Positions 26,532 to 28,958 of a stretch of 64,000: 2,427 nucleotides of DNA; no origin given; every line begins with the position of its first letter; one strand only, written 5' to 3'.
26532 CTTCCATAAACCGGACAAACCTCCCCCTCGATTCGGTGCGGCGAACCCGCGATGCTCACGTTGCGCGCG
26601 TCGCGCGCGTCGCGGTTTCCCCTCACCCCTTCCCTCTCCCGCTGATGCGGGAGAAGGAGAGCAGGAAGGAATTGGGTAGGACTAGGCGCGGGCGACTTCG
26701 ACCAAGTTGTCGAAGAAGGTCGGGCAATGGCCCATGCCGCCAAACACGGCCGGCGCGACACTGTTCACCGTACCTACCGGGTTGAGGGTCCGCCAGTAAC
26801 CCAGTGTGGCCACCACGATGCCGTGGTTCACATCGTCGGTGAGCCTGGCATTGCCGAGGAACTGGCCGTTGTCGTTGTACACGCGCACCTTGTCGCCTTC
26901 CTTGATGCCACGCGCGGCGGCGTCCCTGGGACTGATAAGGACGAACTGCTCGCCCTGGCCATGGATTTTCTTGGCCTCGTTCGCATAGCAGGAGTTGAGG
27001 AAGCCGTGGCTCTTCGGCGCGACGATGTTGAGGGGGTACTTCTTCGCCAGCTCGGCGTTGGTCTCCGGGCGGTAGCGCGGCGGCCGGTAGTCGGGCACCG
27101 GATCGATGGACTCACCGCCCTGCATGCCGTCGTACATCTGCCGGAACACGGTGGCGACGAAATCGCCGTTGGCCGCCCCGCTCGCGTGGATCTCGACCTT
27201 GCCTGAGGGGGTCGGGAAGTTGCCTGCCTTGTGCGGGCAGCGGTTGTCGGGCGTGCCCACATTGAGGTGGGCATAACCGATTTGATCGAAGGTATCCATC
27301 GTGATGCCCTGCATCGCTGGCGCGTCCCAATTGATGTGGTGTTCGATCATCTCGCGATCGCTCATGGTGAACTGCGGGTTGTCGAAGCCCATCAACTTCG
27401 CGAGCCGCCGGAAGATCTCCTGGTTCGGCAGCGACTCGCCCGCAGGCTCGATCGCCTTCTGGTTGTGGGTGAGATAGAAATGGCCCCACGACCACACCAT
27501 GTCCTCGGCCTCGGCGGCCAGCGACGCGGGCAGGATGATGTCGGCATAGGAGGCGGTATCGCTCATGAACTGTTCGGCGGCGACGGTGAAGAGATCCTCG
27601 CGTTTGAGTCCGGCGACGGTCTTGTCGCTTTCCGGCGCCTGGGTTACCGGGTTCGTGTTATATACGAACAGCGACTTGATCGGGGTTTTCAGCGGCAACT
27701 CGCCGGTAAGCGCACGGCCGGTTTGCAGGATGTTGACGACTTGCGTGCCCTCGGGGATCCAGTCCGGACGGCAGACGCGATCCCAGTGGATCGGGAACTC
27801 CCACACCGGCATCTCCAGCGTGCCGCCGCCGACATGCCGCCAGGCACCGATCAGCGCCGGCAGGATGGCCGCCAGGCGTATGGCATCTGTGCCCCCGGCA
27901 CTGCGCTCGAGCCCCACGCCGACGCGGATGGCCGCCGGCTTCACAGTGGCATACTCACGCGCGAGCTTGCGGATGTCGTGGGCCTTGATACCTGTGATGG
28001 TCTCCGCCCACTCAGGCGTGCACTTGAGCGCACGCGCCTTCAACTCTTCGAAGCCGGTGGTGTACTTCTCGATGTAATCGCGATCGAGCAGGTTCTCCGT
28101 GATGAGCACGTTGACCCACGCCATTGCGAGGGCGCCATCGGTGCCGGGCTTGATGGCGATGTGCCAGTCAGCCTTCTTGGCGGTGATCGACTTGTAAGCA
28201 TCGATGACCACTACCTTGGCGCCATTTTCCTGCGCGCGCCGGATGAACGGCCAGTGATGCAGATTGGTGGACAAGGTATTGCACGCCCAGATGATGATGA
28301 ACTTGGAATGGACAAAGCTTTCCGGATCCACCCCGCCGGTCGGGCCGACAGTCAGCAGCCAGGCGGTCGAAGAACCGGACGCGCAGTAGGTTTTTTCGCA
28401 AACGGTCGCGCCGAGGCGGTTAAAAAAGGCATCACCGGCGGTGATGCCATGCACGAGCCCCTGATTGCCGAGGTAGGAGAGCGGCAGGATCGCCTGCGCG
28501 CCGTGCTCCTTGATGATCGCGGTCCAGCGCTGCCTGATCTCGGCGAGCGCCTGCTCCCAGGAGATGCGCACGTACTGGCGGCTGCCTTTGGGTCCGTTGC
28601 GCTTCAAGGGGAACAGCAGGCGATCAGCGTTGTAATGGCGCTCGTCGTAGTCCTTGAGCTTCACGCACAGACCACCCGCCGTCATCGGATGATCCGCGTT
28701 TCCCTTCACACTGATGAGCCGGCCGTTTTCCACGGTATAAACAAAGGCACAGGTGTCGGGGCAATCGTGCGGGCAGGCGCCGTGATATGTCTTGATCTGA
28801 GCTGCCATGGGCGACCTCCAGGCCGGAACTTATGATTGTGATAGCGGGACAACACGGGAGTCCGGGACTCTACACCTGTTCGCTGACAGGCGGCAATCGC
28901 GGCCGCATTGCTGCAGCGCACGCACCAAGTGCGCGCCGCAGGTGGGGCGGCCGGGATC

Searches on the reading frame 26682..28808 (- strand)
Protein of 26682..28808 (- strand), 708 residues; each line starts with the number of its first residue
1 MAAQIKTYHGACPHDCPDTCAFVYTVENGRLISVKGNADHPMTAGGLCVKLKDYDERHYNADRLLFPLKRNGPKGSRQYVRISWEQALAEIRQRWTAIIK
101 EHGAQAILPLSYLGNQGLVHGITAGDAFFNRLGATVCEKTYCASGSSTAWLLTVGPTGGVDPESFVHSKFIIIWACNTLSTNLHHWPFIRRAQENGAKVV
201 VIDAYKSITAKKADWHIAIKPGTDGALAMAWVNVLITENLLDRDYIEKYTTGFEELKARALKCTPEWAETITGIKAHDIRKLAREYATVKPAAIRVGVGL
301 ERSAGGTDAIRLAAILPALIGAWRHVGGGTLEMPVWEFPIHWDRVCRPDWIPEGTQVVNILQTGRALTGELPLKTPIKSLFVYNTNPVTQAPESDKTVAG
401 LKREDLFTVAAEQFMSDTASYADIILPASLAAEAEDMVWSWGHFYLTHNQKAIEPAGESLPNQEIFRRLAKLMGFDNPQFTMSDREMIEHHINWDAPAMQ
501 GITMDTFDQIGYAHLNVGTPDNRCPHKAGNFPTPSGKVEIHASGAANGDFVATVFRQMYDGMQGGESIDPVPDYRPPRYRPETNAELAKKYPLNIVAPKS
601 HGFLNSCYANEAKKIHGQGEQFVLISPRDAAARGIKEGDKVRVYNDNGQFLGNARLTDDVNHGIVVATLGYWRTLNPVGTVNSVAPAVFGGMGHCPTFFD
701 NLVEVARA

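Call 5: search_protein_families(library=pfam, proteins=[window:26682-28808:-])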
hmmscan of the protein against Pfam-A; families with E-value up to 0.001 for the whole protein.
window:26682-28808:- (708 aa): 3 families
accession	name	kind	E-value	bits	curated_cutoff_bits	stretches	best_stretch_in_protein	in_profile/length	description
PF00384.28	Molybdopterin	-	1.2e-40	140.1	24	1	63-471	1-352/353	Molybdopterin oxidoreductase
PF01568.27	Molydop_binding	-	2.4e-19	69.9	26.8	1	595-696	3-104/110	Molydopterin dinucleotide binding domain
PF04879.21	Molybdop_Fe4S4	-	1.9e-07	31.4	22.7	1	6-50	2-45/55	Molybdopterin oxidoreductase Fe4S4 domain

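Call 6: search_protein_families(library=ncbifam, proteins=[window:26682-28808:-])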
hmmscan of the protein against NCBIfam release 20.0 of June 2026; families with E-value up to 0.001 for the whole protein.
window:26682-28808:- (708 aa): 26 families (the best 25 are shown)
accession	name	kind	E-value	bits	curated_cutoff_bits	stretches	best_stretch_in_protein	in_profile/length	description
TIGR02166.1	dmsA_ynfE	subfamily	5.1e-84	282.8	777.7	1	6-676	43-757/794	DMSO/selenate family reductase complex A subunit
TIGR01591.1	Fdh-alpha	equivalog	1.7e-77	261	666.25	3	12-331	3-319/672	formate dehydrogenase subunit alpha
NF012032.0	PRK15488.1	equivalog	6.6e-65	219.5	694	2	15-328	50-360/759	thiosulfate reductase PhsA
TIGR03479.1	DMSO_red_II_alp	subfamily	1.6e-63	215.1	984.75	4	14-249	64-306/913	molybdopterin-dependent oxidoreductase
TIGR00509.1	bisC_fam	subfamily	5.7e-59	200.1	1017.55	2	73-329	65-343/772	molybdopterin guanine dinucleotide-containing S/N-oxide reductase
NF041884.1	selenate_YnfF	exception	3.6e-58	197.1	1650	1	7-678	45-761/798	selenate/tellurate reductase subunit YnfF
NF011566.1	PRK14990.1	exception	7.7e-58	196.2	1600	1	6-673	57-774/814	dimethylsulfoxide reductase subunit A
NF041885.1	selenate_YnfE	exception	4.4e-57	193.5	1675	1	5-676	46-766/805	selenate/tellurate reductase subunit YnfE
NF047855.1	AssmNtatRedNasC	equivalog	1.8e-52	178.6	1100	2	6-311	19-324/708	assimilatory nitrate reductase catalytic subunit NasC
NF011682.0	PRK15102.1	equivalog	6.4e-43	146.9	909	2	359-675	451-767/829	trimethylamine-N-oxide reductase TorA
TIGR02164.1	torA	equivalog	1.5e-41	142.4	1465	2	73-329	110-392/824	trimethylamine-N-oxide reductase TorA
NF041323.1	Nitr_red_NasA_Halo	equivalog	4.7e-30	104.7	1000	2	26-311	14-293/673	assimilatory nitrate reductase NasA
TIGR01553.1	formate-DH-alph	equivalog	7.3e-28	96.8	814.2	2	170-252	224-306/1009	formate dehydrogenase-N subunit alpha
NF041783.2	mnquin_red_QrcB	equivalog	2.8e-27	95.2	440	1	16-438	60-464/695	menaquinone reductase molybdopterin-binding-like subunit QrcB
TIGR01580.1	narG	equivalog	2.2e-26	91.8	1084.15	3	74-244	152-322/1235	nitrate reductase subunit alpha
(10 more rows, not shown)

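Call 10: find_homologous_proteins(query=window:26682-28808:-)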
Query window:26682-28808:- (708 aa): 7996 proteins with E <= 0.001 among 8000 candidates; the best 120 are listed.
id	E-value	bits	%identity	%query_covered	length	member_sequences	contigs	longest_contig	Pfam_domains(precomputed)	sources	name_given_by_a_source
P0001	0.0e+0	1678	100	100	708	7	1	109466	PF00384.28,PF01568.28,PF04879.22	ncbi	ncbi:MAG: molybdopterin-containing oxidoreductase family protein [Chromatiales bacterium]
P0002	0.0e+0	1495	88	100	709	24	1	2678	PF00384.28,PF01568.28,PF04879.22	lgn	-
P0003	0.0e+0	1379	81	100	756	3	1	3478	PF00384.28,PF01568.28,PF04879.22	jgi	jgi:anaerobic selenocysteine-containing dehydrogenase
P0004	0.0e+0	1370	81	100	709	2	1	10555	PF00384.28,PF01568.28,PF04879.22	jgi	jgi:anaerobic selenocysteine-containing dehydrogenase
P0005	0.0e+0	1306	78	100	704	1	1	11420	PF00384.28,PF01568.28,PF04879.22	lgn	-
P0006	0.0e+0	1240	72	100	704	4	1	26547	PF00384.28,PF01568.28,PF04879.22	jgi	-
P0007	0.0e+0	1190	71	99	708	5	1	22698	PF00384.28,PF01568.28,PF04879.22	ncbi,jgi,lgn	jgi:anaerobic selenocysteine-containing dehydrogenase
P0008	0.0e+0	1175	69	99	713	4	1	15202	PF00384.28,PF01568.28,PF04879.22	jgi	jgi:anaerobic selenocysteine-containing dehydrogenase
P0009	0.0e+0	1161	69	100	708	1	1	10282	PF00384.28,PF01568.28,PF04879.22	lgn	-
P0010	0.0e+0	1147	68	100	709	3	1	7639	PF00384.28,PF01568.28,PF04879.22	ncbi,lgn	ncbi:MAG: molybdopterin-containing oxidoreductase family protein [Burkholderiales bacterium]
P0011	0.0e+0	1146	68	100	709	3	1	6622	PF00384.28,PF01568.28,PF04879.22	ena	-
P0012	0.0e+0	1145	66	99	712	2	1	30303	PF00384.28,PF01568.28,PF04879.22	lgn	-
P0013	0.0e+0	1141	68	99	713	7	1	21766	PF00384.28,PF01568.28,PF04879.22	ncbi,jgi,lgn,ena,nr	ncbi:MAG: molybdopterin oxidoreductase family protein [Gammaproteobacteria bacterium]|nr:molybdopter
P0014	0.0e+0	1135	66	99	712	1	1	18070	PF00384.28,PF01568.28,PF04879.22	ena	-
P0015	0.0e+0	1135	66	100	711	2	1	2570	PF00384.28,PF01568.28,PF04879.22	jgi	jgi:anaerobic selenocysteine-containing dehydrogenase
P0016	0.0e+0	1134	65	100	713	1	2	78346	PF00384.28,PF01568.28,PF04879.22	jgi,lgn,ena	-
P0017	0.0e+0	1133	67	99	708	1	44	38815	PF00384.28,PF01568.28,PF04879.22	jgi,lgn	jgi:anaerobic selenocysteine-containing dehydrogenase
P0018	0.0e+0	1133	66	99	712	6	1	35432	PF00384.28,PF01568.28,PF04879.22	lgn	-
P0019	0.0e+0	1132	66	99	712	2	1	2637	PF00384.28,PF01568.28,PF04879.22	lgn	-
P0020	0.0e+0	1130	66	100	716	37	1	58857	PF00384.28,PF01568.28,PF04879.22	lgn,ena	-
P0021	0.0e+0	1130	66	99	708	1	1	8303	PF00384.28,PF01568.28,PF04879.22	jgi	-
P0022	0.0e+0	1129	66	99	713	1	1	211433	PF00384.28,PF01568.28,PF04879.22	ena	-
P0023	0.0e+0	1129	66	99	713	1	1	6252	PF00384.28,PF01568.28,PF04879.22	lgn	-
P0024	0.0e+0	1129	65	99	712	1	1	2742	PF00384.28,PF01568.28,PF04879.22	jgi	jgi:anaerobic selenocysteine-containing dehydrogenase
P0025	0.0e+0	1127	65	99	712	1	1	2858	PF00384.28,PF01568.28,PF04879.22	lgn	-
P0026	0.0e+0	1125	66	100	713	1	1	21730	PF00384.28,PF01568.28,PF04879.22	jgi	-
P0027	0.0e+0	1125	67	99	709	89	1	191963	PF00384.28,PF01568.28,PF04879.22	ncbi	-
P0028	0.0e+0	1125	65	100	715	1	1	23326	PF00384.28,PF01568.28,PF04879.22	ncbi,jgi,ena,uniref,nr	ncbi:molybdopterin oxidoreductase family protein [Methylocaldum sp.]|uniref:molybdopterin-containing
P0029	0.0e+0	1123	67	99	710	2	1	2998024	PF00384.28,PF01568.28,PF04879.22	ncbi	ncbi:MAG: molybdopterin-containing oxidoreductase family protein [Methyloligella sp. ZOD6]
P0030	0.0e+0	1122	64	100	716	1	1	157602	PF00384.28,PF01568.28,PF04879.22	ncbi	-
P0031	0.0e+0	1120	66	99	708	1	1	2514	PF00384.28,PF01568.28,PF04879.22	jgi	jgi:anaerobic selenocysteine-containing dehydrogenase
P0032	0.0e+0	1120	65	99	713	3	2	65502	PF00384.28,PF01568.28,PF04879.22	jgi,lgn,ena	-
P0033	0.0e+0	1118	68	99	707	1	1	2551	PF00384.28,PF01568.28,PF04879.22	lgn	-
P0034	0.0e+0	1117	67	99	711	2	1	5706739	PF00384.28,PF01568.28,PF04879.22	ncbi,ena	-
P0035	0.0e+0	1116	65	100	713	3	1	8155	PF00384.28,PF01568.28,PF04879.22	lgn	-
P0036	0.0e+0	1116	65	100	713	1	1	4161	PF00384.28,PF01568.28,PF04879.22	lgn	-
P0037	0.0e+0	1116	67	100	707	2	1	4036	PF00384.28,PF01568.28,PF04879.22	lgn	-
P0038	0.0e+0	1116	65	100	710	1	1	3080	PF00384.28,PF01568.28,PF04879.22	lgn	-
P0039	0.0e+0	1116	67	99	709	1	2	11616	PF00384.28,PF01568.28,PF04879.22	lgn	-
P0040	0.0e+0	1116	67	99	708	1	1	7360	PF00384.28,PF01568.28,PF04879.22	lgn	-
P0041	0.0e+0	1115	64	99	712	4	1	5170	PF00384.28,PF01568.28,PF04879.22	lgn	-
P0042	0.0e+0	1115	65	100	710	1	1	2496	PF00384.28,PF01568.28,PF04879.22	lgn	-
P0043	0.0e+0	1115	67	99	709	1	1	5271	PF00384.28,PF01568.28,PF04879.22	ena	-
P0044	0.0e+0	1114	66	99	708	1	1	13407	PF00384.28,PF01568.28,PF04879.22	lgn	-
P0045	0.0e+0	1114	66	99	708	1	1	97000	PF00384.28,PF01568.28,PF04879.22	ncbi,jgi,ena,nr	ncbi:MAG TPA: molybdopterin oxidoreductase family protein [Methylophilaceae bacterium]|nr:molybdopte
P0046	0.0e+0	1114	66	100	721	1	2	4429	PF00384.28,PF01568.28,PF04879.22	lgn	-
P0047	0.0e+0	1113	66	99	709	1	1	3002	PF00384.28,PF01568.28,PF04879.22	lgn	-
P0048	0.0e+0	1113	66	100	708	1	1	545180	PF00384.28,PF01568.28,PF04879.22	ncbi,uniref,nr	ncbi:molybdopterin-containing oxidoreductase family protein [Methylobacillus flagellatus]|uniref:mol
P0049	0.0e+0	1112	66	100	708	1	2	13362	PF00384.28,PF01568.28,PF04879.22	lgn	-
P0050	0.0e+0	1112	68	99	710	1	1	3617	PF00384.28,PF01568.28,PF04879.22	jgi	jgi:anaerobic selenocysteine-containing dehydrogenase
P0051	0.0e+0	1112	66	100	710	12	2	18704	PF00384.28,PF01568.28,PF04879.22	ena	-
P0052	0.0e+0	1112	67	99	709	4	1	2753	PF00384.28,PF01568.28,PF04879.22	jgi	jgi:anaerobic selenocysteine-containing dehydrogenase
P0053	0.0e+0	1112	66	100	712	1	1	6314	PF00384.28,PF01568.28,PF04879.22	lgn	-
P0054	0.0e+0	1112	66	99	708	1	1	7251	PF00384.28,PF01568.28,PF04879.22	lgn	-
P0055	0.0e+0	1112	67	99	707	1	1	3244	PF00384.28,PF01568.28,PF04879.22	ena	-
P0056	0.0e+0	1112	67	99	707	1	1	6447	PF00384.28,PF01568.28,PF04879.22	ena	-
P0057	0.0e+0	1111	67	99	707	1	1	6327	PF00384.28,PF01568.28,PF04879.22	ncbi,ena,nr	ncbi:MAG: molybdopterin oxidoreductase family protein [Methylococcales bacterium]|nr:molybdopterin o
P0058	0.0e+0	1111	65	99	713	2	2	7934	PF00384.28,PF01568.28,PF04879.22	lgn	-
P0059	0.0e+0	1110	67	100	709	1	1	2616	PF00384.28,PF01568.28,PF04879.22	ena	-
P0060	0.0e+0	1110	66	100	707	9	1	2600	PF00384.28,PF01568.28,PF04879.22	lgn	-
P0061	0.0e+0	1109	66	100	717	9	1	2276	PF00384.28,PF01568.28,PF04879.22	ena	-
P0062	0.0e+0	1109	66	99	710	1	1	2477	PF00384.28,PF01568.28,PF04879.22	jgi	jgi:anaerobic selenocysteine-containing dehydrogenase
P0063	0.0e+0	1109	65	100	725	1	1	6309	PF00384.28,PF01568.28,PF04879.22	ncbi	-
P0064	0.0e+0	1109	66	100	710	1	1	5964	PF00384.28,PF01568.28,PF04879.22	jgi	jgi:anaerobic selenocysteine-containing dehydrogenase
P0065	0.0e+0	1109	65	99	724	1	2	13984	PF00384.28,PF01568.28,PF04879.22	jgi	jgi:anaerobic selenocysteine-containing dehydrogenase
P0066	0.0e+0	1109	65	100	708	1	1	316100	PF00384.28,PF01568.28,PF04879.22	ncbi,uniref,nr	ncbi:molybdopterin oxidoreductase family protein [Pseudomethylobacillus aquaticus]|uniref:Molybdopte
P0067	0.0e+0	1108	66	99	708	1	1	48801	PF00384.28,PF01568.28,PF04879.22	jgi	jgi:anaerobic selenocysteine-containing dehydrogenase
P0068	0.0e+0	1108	66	100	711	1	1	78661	PF00384.28,PF01568.28,PF04879.22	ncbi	ncbi:MAG: molybdopterin oxidoreductase family protein [Gammaproteobacteria bacterium]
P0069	0.0e+0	1108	66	100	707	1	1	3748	PF00384.28,PF01568.28,PF04879.22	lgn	-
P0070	0.0e+0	1107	66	99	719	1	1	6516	PF00384.28,PF01568.28,PF04879.22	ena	-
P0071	0.0e+0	1107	67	100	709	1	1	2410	PF00384.28,PF01568.28,PF04879.22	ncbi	-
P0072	0.0e+0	1107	67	99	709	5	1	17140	PF00384.28,PF01568.28,PF04879.22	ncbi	-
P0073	0.0e+0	1107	66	100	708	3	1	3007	PF00384.28,PF01568.28,PF04879.22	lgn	-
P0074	0.0e+0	1106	65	100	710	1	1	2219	PF00384.28,PF01568.28,PF04879.22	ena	-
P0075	0.0e+0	1106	66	99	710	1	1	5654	PF00384.28,PF01568.28,PF04879.22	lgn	-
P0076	0.0e+0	1106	66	100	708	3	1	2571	PF00384.28,PF01568.28,PF04879.22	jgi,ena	-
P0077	0.0e+0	1106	66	99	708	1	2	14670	PF00384.28,PF01568.28,PF04879.22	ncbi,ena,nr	ncbi:MAG TPA: molybdopterin oxidoreductase family protein [Methylophilaceae bacterium]|nr:molybdopte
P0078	0.0e+0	1106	66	100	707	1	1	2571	PF00384.28,PF01568.28,PF04879.22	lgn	-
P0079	0.0e+0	1106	66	100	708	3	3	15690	PF00384.28,PF01568.28,PF04879.22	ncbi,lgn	-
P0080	0.0e+0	1106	65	99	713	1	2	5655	PF00384.28,PF01568.28,PF04879.22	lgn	-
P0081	0.0e+0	1105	66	100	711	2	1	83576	PF00384.28,PF01568.28,PF04879.22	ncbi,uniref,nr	ncbi:molybdopterin-containing oxidoreductase family protein [Bathymodiolus japonicus methanotrophic 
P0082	0.0e+0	1105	66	99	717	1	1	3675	PF00384.28,PF01568.28,PF04879.22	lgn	-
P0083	0.0e+0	1105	66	100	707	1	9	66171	PF00384.28,PF01568.28,PF04879.22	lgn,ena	-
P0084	0.0e+0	1105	65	100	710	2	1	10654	PF00384.28,PF01568.28,PF04879.22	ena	-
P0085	0.0e+0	1105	66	99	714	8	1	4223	PF00384.28,PF01568.28,PF04879.22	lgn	-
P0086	0.0e+0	1105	66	99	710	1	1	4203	PF00384.28,PF01568.28,PF04879.22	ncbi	-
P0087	0.0e+0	1105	65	100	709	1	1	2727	PF00384.28,PF01568.28,PF04879.22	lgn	-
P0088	0.0e+0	1105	66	99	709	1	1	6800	PF00384.28,PF01568.28,PF04879.22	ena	-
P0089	0.0e+0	1105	66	99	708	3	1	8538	PF00384.28,PF01568.28,PF04879.22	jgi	jgi:anaerobic selenocysteine-containing dehydrogenase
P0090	0.0e+0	1105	66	99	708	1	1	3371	PF00384.28,PF01568.28,PF04879.22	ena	-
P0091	0.0e+0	1104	67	99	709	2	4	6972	PF00384.28,PF01568.28,PF04879.22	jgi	jgi:anaerobic selenocysteine-containing dehydrogenase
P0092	0.0e+0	1104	65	100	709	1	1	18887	PF00384.28,PF01568.28,PF04879.22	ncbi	-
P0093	0.0e+0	1104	66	99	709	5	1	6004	PF00384.28,PF01568.28,PF04879.22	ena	-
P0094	0.0e+0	1104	65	100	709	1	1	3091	PF00384.28,PF01568.28,PF04879.22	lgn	-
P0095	0.0e+0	1104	67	99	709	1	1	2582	PF00384.28,PF01568.28,PF04879.22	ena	-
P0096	0.0e+0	1104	66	99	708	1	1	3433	PF00384.28,PF01568.28,PF04879.22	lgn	-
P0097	0.0e+0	1104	67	100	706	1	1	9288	PF00384.28,PF01568.28,PF04879.22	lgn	-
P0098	0.0e+0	1103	65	100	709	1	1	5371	PF00384.28,PF01568.28,PF04879.22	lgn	-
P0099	0.0e+0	1103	66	100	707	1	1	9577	PF00384.28,PF01568.28,PF04879.22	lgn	-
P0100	0.0e+0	1103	66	100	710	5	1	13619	PF00384.28,PF01568.28,PF04879.22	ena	-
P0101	0.0e+0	1103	65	100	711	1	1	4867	PF00384.28,PF01568.28,PF04879.22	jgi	jgi:anaerobic selenocysteine-containing dehydrogenase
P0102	0.0e+0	1102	65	99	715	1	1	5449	PF00384.28,PF01568.28,PF04879.22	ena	-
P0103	0.0e+0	1102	65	99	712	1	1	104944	PF00384.28,PF01568.28,PF04879.22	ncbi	-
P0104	0.0e+0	1102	65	99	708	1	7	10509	PF00384.28,PF01568.28,PF04879.22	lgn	-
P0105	0.0e+0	1102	65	100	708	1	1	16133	PF00384.28,PF01568.28,PF04879.22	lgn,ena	-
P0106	0.0e+0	1102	66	99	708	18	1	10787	PF00384.28,PF01568.28,PF04879.22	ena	-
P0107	0.0e+0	1102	65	100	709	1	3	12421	PF00384.28,PF01568.28,PF04879.22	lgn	-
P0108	0.0e+0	1102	66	100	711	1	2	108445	PF00384.28,PF01568.28,PF04879.22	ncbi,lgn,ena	-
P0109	0.0e+0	1102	66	100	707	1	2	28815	PF00384.28,PF01568.28,PF04879.22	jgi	-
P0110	0.0e+0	1102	65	99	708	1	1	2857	PF00384.28,PF01568.28,PF04879.22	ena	-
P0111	0.0e+0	1102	65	99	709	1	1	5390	PF00384.28,PF01568.28,PF04879.22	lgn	-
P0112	0.0e+0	1101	67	99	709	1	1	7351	PF00384.28,PF01568.28,PF04879.22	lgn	-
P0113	0.0e+0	1101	67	100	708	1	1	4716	PF00384.28,PF01568.28,PF04879.22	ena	-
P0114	0.0e+0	1101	66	100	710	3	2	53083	PF00384.28,PF01568.28,PF04879.22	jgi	jgi:anaerobic selenocysteine-containing dehydrogenase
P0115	0.0e+0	1101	65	99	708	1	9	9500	PF00384.28,PF01568.28,PF04879.22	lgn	-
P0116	0.0e+0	1101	67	99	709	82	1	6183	PF00384.28,PF01568.28,PF04879.22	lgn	-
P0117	0.0e+0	1101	65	100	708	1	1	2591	PF00384.28,PF01568.28,PF04879.22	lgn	-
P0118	0.0e+0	1101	65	99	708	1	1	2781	PF00384.28,PF01568.28,PF04879.22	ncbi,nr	ncbi:MAG TPA: molybdopterin oxidoreductase family protein [Methylophilaceae bacterium]|nr:molybdopte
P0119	0.0e+0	1101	66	99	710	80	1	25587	PF00384.28,PF01568.28,PF04879.22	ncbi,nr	ncbi:MAG TPA: molybdopterin oxidoreductase family protein [Methyloceanibacter sp.]|nr:molybdopterin 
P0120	0.0e+0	1101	66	100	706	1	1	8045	PF00384.28,PF01568.28,PF04879.22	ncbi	-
